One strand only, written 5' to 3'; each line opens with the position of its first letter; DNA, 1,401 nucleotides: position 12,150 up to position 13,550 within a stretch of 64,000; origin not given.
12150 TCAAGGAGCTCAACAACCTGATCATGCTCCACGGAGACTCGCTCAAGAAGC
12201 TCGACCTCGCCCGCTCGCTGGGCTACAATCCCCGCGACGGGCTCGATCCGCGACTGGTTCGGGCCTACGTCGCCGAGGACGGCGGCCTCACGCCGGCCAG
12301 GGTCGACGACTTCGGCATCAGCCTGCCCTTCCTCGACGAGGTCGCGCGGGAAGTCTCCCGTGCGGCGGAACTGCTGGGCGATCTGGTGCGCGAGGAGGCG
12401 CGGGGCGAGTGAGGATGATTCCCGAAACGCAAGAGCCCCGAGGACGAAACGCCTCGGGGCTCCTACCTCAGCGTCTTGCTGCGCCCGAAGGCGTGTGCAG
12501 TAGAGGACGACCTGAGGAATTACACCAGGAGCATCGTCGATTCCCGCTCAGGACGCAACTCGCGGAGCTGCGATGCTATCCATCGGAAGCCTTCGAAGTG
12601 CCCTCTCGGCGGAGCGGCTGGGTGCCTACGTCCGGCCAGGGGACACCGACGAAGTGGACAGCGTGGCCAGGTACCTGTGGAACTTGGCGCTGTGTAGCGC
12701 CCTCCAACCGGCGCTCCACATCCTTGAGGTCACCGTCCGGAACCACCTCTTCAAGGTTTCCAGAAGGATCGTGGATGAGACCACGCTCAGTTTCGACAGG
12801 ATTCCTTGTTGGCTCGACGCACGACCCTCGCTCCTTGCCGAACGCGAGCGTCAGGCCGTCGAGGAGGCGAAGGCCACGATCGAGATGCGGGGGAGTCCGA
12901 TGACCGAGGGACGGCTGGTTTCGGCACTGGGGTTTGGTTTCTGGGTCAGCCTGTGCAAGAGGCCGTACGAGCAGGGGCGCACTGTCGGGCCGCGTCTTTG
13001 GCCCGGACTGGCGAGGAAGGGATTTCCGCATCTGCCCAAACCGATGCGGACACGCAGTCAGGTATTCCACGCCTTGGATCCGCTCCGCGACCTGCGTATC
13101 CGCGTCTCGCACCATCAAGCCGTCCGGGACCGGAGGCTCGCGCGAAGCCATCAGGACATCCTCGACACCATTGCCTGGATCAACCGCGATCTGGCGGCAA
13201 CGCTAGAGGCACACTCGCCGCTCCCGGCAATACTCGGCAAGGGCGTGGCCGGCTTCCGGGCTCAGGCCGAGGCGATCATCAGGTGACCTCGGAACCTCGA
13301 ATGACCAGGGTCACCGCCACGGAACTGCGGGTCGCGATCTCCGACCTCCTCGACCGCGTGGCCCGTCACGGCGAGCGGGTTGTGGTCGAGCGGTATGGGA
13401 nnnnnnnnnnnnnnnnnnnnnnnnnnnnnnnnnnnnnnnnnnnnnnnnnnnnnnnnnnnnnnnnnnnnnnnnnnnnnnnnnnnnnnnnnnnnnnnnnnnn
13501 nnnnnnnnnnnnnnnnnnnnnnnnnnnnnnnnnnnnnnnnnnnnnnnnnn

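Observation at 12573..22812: Five-gene translationally coupled chain: Abi_2 - Phd - PglX - SIR2 - COG2865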

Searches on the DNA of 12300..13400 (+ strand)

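Call 42: search_rna_families(source=window, start=12300, end=13400, threshold=evalue, max_evalue=10, show_alignments=3)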
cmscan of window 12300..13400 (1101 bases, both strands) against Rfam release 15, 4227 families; matches with E-value up to 10: 8.
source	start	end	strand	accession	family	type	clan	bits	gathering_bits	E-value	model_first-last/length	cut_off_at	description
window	12425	12469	-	RF03778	mir-483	Gene; miRNA;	-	19.8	60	0.92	1-75/75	no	mir-483 microRNA precursor family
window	12425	12482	-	RF02231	sX12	Gene; sRNA;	-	16.6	106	4.3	1-78/78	no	Xanthomonas sRNA sX12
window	12432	12463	-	RF03383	mir-1976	Gene; miRNA;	-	15.1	71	9.5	1-52/52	no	mir-1976 microRNA precursor family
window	12431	12464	-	RF00784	mir-486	Gene; miRNA;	-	14.9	69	3.6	14-55/68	no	mir-486 microRNA precursor family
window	12436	12484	+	RF01068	Guanidine-II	Cis-reg; riboswitch;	-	13.8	32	5.9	1-48/48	no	Guanidine-II riboswitch aptamer (mini-ykkC)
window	12415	12478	-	RF02133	HOXB13-AS1_2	Gene; lncRNA;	-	13.4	40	2.9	1-81/81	no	HOXB13 antisense RNA 1 conserved region 2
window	13287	13366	-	RF02133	HOXB13-AS1_2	Gene; lncRNA;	-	12.2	40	6.1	1-81/81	no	HOXB13 antisense RNA 1 conserved region 2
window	12396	12509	-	RF00191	SNORA57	Gene; snRNA; snoRNA; HACA-box;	-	11.8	40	7.1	1-149/149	no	Small nucleolar RNA SNORA57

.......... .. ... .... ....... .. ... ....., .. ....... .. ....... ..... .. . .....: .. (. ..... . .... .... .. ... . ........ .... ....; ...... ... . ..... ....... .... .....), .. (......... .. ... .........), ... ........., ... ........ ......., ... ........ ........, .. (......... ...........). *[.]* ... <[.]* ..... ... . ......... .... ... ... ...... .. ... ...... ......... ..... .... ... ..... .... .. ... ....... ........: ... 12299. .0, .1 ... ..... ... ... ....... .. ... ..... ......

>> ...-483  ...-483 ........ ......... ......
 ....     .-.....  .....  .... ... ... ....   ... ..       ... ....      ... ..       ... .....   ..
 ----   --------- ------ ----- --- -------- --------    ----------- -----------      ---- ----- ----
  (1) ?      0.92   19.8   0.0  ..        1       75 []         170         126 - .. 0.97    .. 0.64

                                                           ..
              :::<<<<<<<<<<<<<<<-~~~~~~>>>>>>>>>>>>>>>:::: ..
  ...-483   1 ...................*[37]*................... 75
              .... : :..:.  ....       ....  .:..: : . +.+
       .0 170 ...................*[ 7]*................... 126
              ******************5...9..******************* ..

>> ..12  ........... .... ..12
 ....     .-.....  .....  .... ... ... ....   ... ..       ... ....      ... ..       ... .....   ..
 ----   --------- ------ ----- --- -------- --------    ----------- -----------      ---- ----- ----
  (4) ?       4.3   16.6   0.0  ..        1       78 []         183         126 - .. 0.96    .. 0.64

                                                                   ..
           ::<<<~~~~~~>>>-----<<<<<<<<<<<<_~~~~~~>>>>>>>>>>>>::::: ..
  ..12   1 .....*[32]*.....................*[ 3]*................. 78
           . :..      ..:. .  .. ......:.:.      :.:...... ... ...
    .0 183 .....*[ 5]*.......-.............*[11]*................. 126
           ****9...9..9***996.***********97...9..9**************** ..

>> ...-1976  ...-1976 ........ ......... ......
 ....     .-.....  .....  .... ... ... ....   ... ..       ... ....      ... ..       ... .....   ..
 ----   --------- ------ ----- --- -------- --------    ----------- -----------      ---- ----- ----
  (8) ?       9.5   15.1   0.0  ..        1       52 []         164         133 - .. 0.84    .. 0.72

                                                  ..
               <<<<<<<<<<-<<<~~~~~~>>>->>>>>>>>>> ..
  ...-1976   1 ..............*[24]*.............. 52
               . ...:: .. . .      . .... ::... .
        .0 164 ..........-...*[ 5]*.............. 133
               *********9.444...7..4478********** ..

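Call 54: build_rna_model(alignment_id=A6, structure=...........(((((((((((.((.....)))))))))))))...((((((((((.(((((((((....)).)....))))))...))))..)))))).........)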
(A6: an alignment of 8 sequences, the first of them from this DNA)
Model R1 built from alignment A6 (8 sequences, 108 columns); structure: as given.
model positions 106; base pairs 32; branch points 1; effective number of sequences 0.71; information 0.591 bits per position. Calibrated on 0.2 Mb of random sequence (short: E-values are rough).
structure used (alignment columns):
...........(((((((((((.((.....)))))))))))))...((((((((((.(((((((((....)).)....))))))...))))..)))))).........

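Call 55: search_with_rna_model(model_id=R1, sources=[window, L159, L162, L163, L164, L165, L166, L167, L168, L169, L170, L171, L172, L173, L174, L175, L176, L177, L178, L179, L180, L181, L182, L183, L184, L185, L186, L187, L188, L189, L190, L191, L192, L193, L194, L004, L034, L005, L002], max_evalue=0.01, make_alignment=true)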
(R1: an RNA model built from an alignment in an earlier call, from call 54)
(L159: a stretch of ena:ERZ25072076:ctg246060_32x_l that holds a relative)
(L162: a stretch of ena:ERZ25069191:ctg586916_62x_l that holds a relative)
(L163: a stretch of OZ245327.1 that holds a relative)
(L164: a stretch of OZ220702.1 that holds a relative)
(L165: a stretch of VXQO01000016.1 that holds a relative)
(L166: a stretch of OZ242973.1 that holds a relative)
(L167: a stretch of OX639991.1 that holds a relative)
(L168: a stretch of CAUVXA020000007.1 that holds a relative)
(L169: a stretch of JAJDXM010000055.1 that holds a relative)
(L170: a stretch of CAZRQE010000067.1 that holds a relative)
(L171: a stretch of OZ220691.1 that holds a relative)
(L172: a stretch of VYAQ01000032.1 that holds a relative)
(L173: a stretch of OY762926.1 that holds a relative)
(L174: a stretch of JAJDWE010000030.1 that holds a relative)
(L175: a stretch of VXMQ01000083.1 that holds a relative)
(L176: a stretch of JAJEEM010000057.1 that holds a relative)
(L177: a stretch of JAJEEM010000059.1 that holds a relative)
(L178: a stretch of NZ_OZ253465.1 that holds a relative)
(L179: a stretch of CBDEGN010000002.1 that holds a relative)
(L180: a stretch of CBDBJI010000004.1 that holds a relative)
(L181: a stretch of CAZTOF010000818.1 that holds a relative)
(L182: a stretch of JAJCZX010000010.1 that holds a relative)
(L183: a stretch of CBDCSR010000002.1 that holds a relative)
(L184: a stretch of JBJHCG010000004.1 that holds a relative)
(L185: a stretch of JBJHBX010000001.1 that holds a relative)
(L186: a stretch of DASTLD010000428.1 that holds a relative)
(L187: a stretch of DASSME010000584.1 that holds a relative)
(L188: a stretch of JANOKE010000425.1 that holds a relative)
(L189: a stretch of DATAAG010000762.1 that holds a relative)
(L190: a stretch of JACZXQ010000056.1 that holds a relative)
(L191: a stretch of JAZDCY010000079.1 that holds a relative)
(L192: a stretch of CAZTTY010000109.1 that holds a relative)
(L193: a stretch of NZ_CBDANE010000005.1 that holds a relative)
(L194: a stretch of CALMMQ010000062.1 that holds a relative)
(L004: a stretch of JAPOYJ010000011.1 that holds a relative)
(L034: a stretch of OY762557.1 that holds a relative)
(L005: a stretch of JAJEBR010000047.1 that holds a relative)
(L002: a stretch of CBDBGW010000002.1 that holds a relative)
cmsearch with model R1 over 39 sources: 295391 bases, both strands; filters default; matches with E-value up to 0.01: 40.
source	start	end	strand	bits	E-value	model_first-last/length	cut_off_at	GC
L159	5849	5954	+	134.1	6.9e-39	1-106/106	no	0.59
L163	1349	1454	+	134.1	6.9e-39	1-106/106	no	0.59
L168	1346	1451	+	130.6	8.1e-38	1-106/106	no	0.61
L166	1347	1452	+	129.9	1.4e-37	1-106/106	no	0.64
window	12422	12526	+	128.5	3.6e-37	1-106/106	no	0.63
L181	1350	1454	+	126.8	1.2e-36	1-106/106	no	0.62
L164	1338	1444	+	126.4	1.7e-36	1-106/106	no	0.62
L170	1349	1455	+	125.9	2.3e-36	1-106/106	no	0.6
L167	1335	1440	+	125.4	3.3e-36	1-106/106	no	0.63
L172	584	690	+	124.1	8.3e-36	1-106/106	no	0.62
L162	5847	5953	+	123.5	1.3e-35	1-106/106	no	0.59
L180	1347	1453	+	123.5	1.3e-35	1-106/106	no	0.59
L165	1323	1427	+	122.1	3.5e-35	1-106/106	no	0.61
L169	1348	1454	+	121.7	4.6e-35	1-106/106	no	0.61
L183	1193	1296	+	105.3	5.4e-30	1-106/106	no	0.58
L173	1349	1454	+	100.1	2.3e-28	1-106/106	no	0.64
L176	1347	1453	+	97.3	1.7e-27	1-106/106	no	0.63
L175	1348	1454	+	86.7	3.2e-24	1-106/106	no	0.63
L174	1347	1455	+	86.5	3.8e-24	1-106/106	no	0.62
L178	1347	1455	+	85.8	6.2e-24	1-106/106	no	0.63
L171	1347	1454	+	85.7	6.3e-24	1-106/106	no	0.6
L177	1347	1454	+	76.6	4.3e-21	1-106/106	no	0.64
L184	1356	1462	+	72.4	8.4e-20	1-106/106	no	0.6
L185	1358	1465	+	71.1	2.1e-19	1-106/106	no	0.62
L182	1355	1465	+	69.5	6.9e-19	1-106/106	no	0.59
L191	1355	1465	+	68.5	1.3e-18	1-106/106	no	0.62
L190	270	374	+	67.5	2.9e-18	1-106/106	no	0.64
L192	1298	1405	+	42.6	1.4e-10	1-106/106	no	0.59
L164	2696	2758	+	37.8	4.3e-09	1-106/106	no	0.63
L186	1129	1244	+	33.1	1.2e-07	1-106/106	no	0.63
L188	495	603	+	30.9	5.8e-07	1-106/106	no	0.59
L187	612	724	+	27.9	5.1e-06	1-106/106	no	0.73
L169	1311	1401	-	22.9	0.00017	1-106/106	no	0.64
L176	1300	1399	-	19.5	0.002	1-106/106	no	0.66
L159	5839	5899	-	18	0.006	1-106/106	no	0.64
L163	1339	1399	-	18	0.006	1-106/106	no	0.64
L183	1187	1243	-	17.7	0.007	1-106/106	no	0.65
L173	1339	1401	-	17.5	0.0083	1-106/106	no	0.68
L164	1286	1391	-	17.3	0.0093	1-106/106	no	0.67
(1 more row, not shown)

Alignment A7: 40 matches aligned to the model, 172 columns, each read 5' to 3' on its own strand. Consensus structure (alignment columns), stored with it:
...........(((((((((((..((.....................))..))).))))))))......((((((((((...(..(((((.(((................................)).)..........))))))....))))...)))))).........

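Call 56: search_with_rna_model(model_id=R1, sources=[window, L162, L163, L164, L165, L166, L167, L168, L169, L170, L171, L172, L173, L174, L175, L176, L177, L178, L180, L181, L182, L183, L184, L185, L186, L187, L188, L190, L191, L192], max_evalue=0.00001, make_alignment=true)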
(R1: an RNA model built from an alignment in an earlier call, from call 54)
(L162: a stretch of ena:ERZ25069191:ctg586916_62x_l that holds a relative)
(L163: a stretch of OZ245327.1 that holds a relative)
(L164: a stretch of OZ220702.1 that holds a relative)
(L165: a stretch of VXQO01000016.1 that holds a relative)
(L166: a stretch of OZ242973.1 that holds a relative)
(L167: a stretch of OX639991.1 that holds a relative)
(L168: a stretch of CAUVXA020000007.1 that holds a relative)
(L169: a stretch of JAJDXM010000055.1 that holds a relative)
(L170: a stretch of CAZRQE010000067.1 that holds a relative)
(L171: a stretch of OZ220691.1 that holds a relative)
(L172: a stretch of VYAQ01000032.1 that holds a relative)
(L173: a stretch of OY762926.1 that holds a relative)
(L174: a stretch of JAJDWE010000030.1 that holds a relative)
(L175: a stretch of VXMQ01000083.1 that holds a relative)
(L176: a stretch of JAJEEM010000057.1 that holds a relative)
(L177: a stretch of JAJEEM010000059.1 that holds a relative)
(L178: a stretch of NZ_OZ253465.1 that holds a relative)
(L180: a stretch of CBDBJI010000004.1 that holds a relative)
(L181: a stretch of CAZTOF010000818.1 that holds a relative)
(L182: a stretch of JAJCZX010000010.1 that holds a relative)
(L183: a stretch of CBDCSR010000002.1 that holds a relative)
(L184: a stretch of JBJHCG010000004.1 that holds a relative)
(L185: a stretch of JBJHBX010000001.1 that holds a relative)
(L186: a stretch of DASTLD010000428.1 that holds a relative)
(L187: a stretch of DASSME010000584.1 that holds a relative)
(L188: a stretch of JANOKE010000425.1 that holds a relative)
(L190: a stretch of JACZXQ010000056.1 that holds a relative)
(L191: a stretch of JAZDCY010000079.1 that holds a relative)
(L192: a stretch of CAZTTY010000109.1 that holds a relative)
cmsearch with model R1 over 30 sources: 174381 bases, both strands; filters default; matches with E-value up to 0.00001: 31.
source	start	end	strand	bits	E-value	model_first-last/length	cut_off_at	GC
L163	1349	1454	+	134.1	4.1e-39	1-106/106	no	0.59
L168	1346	1451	+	130.6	4.8e-38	1-106/106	no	0.61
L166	1347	1452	+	129.9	8e-38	1-106/106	no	0.64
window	12422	12526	+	128.5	2.1e-37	1-106/106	no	0.63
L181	1350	1454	+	126.8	7e-37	1-106/106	no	0.62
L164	1338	1444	+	126.4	9.9e-37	1-106/106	no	0.62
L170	1349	1455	+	125.9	1.4e-36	1-106/106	no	0.6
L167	1335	1440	+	125.4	2e-36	1-106/106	no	0.63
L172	584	690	+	124.1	4.9e-36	1-106/106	no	0.62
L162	5847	5953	+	123.5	7.9e-36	1-106/106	no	0.59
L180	1347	1453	+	123.5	7.9e-36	1-106/106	no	0.59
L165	1323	1427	+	122.1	2.1e-35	1-106/106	no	0.61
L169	1348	1454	+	121.7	2.7e-35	1-106/106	no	0.61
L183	1193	1296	+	105.3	3.2e-30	1-106/106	no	0.58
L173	1349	1454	+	100.1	1.3e-28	1-106/106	no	0.64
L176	1347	1453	+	97.3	9.9e-28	1-106/106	no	0.63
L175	1348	1454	+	86.7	1.9e-24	1-106/106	no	0.63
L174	1347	1455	+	86.5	2.2e-24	1-106/106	no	0.62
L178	1347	1455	+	85.8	3.6e-24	1-106/106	no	0.63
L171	1347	1454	+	85.7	3.7e-24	1-106/106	no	0.6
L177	1347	1454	+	76.6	2.5e-21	1-106/106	no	0.64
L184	1356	1462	+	72.4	5e-20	1-106/106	no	0.6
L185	1358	1465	+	71.1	1.2e-19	1-106/106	no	0.62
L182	1355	1465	+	69.5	4.1e-19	1-106/106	no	0.59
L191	1355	1465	+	68.5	7.9e-19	1-106/106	no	0.62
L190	270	374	+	67.5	1.7e-18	1-106/106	no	0.64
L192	1298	1405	+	42.6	8.4e-11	1-106/106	no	0.59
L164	2696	2758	+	37.8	2.5e-09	1-106/106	no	0.63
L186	1129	1244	+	33.1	7.3e-08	1-106/106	no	0.63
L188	495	603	+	30.9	3.4e-07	1-106/106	no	0.59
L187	612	724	+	27.9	3e-06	1-106/106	no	0.73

Alignment A8: 31 matches aligned to the model, 157 columns, each read 5' to 3' on its own strand. Consensus structure (alignment columns), stored with it:
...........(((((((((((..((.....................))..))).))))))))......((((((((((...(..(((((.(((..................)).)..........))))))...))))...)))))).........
